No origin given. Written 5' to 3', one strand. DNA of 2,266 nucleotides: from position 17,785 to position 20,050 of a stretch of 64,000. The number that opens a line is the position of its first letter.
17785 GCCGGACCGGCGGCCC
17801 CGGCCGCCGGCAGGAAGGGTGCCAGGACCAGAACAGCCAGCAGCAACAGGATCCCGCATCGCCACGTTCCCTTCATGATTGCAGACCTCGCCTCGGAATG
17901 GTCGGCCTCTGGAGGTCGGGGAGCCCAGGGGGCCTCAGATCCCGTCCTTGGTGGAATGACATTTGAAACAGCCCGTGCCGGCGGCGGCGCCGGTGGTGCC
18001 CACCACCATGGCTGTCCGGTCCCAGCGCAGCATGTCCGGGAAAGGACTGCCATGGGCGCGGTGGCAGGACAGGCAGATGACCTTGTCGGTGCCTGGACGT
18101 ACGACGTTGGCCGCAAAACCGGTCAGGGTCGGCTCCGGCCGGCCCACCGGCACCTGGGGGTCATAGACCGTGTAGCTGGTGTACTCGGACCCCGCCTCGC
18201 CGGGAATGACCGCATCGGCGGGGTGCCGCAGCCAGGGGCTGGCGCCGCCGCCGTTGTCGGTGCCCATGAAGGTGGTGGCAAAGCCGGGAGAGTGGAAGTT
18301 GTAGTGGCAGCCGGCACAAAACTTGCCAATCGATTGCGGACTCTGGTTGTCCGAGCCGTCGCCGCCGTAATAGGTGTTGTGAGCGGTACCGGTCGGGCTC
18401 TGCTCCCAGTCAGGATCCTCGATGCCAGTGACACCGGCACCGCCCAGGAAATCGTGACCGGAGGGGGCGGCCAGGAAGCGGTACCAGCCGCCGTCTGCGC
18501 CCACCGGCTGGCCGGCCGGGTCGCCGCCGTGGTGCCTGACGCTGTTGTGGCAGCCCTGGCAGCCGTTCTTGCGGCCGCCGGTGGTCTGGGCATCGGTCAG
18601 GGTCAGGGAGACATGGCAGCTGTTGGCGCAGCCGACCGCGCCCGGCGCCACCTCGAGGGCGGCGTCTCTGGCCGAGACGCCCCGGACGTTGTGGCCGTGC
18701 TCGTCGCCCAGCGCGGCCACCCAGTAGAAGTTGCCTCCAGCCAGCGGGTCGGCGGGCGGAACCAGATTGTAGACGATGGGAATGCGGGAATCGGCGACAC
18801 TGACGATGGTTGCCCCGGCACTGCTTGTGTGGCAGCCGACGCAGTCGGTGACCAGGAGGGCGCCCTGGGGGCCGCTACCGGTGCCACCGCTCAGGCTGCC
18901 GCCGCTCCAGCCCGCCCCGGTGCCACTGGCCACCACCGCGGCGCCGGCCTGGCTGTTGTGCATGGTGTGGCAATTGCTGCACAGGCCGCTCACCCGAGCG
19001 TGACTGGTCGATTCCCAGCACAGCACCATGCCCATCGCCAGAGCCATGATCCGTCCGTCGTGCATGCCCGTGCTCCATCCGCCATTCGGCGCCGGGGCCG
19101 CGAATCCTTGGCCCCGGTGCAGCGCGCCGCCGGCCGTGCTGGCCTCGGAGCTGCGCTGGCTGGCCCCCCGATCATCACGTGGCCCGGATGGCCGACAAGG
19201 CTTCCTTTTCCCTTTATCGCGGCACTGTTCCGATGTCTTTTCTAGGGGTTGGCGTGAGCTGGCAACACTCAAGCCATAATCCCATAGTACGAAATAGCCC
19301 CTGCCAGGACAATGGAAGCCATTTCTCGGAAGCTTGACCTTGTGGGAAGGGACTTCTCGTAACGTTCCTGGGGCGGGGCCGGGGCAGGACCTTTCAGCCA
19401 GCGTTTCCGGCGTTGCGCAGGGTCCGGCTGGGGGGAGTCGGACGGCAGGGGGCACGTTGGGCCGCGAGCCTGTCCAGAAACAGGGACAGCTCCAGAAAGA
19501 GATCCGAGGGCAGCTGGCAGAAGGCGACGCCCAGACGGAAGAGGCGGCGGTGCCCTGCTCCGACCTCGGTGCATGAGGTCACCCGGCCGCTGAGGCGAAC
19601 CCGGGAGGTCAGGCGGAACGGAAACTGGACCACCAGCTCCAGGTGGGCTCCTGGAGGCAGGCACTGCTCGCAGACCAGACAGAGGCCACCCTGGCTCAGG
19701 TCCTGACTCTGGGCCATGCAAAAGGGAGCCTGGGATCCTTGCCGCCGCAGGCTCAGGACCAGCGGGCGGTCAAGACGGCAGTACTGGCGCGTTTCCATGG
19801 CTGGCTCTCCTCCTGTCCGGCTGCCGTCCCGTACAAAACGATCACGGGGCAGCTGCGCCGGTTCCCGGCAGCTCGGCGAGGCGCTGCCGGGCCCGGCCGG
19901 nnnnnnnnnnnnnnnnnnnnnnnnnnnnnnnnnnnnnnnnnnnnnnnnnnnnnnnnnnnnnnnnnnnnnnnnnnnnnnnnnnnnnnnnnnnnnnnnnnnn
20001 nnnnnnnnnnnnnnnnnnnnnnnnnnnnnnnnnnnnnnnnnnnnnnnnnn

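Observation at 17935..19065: Divergent heptahaem OmcS-like paralogue heading the operon with the giant haem/beta-helix protein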

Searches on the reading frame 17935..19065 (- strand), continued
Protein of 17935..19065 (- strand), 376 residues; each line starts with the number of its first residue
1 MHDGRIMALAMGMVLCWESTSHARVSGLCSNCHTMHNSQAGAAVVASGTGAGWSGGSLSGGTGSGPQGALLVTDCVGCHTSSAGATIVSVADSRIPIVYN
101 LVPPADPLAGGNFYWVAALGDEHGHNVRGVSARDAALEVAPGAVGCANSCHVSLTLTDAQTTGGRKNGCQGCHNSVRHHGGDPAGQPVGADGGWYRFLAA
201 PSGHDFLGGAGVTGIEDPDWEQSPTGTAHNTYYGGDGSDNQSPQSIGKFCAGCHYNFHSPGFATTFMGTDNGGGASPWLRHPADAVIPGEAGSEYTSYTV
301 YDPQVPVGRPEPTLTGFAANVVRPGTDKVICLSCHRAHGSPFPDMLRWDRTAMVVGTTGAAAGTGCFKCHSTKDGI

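Call 68: search_protein_representatives(alignment_id=A1)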
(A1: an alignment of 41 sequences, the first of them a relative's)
Query: 41 sequences, 381 profile positions. Proteins with E-value up to 0.001 (for the whole library): 1660; up to 1e-10: 1049; up to 1e-30: 541. The best 150 are listed.
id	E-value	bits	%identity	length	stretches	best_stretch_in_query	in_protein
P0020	6.1e-141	486.2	-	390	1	9-380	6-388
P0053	1.4e-134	465.2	-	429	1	11-380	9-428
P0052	2.7e-130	451.1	-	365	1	21-379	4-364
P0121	2.4e-128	444.7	-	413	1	10-380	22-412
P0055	4.3e-123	427.4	-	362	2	76-379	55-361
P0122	6.8e-123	426.8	-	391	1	12-379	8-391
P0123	2.0e-120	418.7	-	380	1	10-380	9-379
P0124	2.1e-120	418.6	-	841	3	33-378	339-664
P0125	2.0e-119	415.4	-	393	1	5-380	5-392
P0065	2.3e-119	415.2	-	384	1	11-380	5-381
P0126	5.1e-118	410.7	-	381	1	9-379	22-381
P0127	1.8e-117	408.9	-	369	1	17-380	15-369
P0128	7.6e-115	400.3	-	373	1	7-380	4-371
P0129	8.4e-115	400.1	-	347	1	42-379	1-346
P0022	1.9e-112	392.4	-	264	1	115-380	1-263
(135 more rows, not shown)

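Call 81: predict_structure(alignment_id=A3)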
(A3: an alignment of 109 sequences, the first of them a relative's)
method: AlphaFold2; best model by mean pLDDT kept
length: 376 residues; sequences in the alignment: 109
mean_pLDDT: 85.8   pTM: 0.85
mean pLDDT of the five models: 85.8, 85.3, 81.7, 78.2, 75.5
residues with pLDDT >= 90: 166; 70-90: 169; 50-70: 41; < 50: 0
segments of 3 or more residues with pLDDT < 50: none
pLDDT, mean of each block of 10 residues (from residue 1): 92 83 74 66 75 83 76 69 91 89 94 96 92 90 77 90 88 78 88 91 82 92 94 91 91 79 73 65 86 92 95 96 96 93 93 88 87 83
secondary structure, 60 per line:
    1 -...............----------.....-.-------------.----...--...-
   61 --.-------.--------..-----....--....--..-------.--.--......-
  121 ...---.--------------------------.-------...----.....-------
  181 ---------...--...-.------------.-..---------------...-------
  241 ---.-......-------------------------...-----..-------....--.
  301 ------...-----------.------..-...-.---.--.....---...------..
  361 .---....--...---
elements in order: H2-16 H27-31 E52-54 E57-59 E87-90 E93-96 H114-119 H169-172 E231-233 H246-251 H294-297 E307-309 H365-368

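Call 83: fold_search(model_id=the predicted structure, library=pdb)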
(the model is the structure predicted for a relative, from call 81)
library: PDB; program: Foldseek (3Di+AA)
matches with E <= 10: 1; with E <= 0.001: 1
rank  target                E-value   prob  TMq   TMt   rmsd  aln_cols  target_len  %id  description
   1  6ef8_A                1.3e-05  1.00  0.45  0.42   8.9       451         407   20  Cryo-EM of the OmcS nanowires from Geobacter sulfurreducens (released 2019-04-10)

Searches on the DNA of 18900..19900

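Call 63: search_rna_families(source=window, start=18900, end=19900, threshold=evalue, max_evalue=5)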
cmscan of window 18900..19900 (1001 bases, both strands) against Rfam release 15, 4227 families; matches with E-value up to 5: 3.
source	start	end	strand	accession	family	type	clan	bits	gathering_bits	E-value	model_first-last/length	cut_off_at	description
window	19334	19436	+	RF01872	MEG3_2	Gene; lncRNA;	-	18.3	60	0.69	1-105/105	no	Maternally expressed 3 conserved region 2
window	19586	19657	-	RF01782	ASpks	Gene; antisense;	-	17.5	52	1.9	1-75/75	no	ASpks TB sRNA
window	18946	19034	+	RF03840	mir-3064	Gene; miRNA;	-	16.7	76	1.6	1-67/67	no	mir-3064 microRNA precursor family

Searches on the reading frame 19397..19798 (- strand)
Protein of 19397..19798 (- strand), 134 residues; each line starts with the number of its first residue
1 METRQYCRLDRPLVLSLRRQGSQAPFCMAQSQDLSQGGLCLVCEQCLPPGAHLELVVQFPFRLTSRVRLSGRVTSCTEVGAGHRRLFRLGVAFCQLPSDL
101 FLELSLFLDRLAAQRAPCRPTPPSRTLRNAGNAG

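Call 46: search_protein_families(library=pfam, proteins=[window:19397-19798:-], max_evalue=0.01)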
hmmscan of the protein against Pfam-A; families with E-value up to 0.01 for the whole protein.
seq(134 aa): 1 family
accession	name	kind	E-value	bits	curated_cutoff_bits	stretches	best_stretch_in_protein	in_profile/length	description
PF07238.19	PilZ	-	8.9e-10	39.3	22.5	1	3-100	2-92/102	PilZ domain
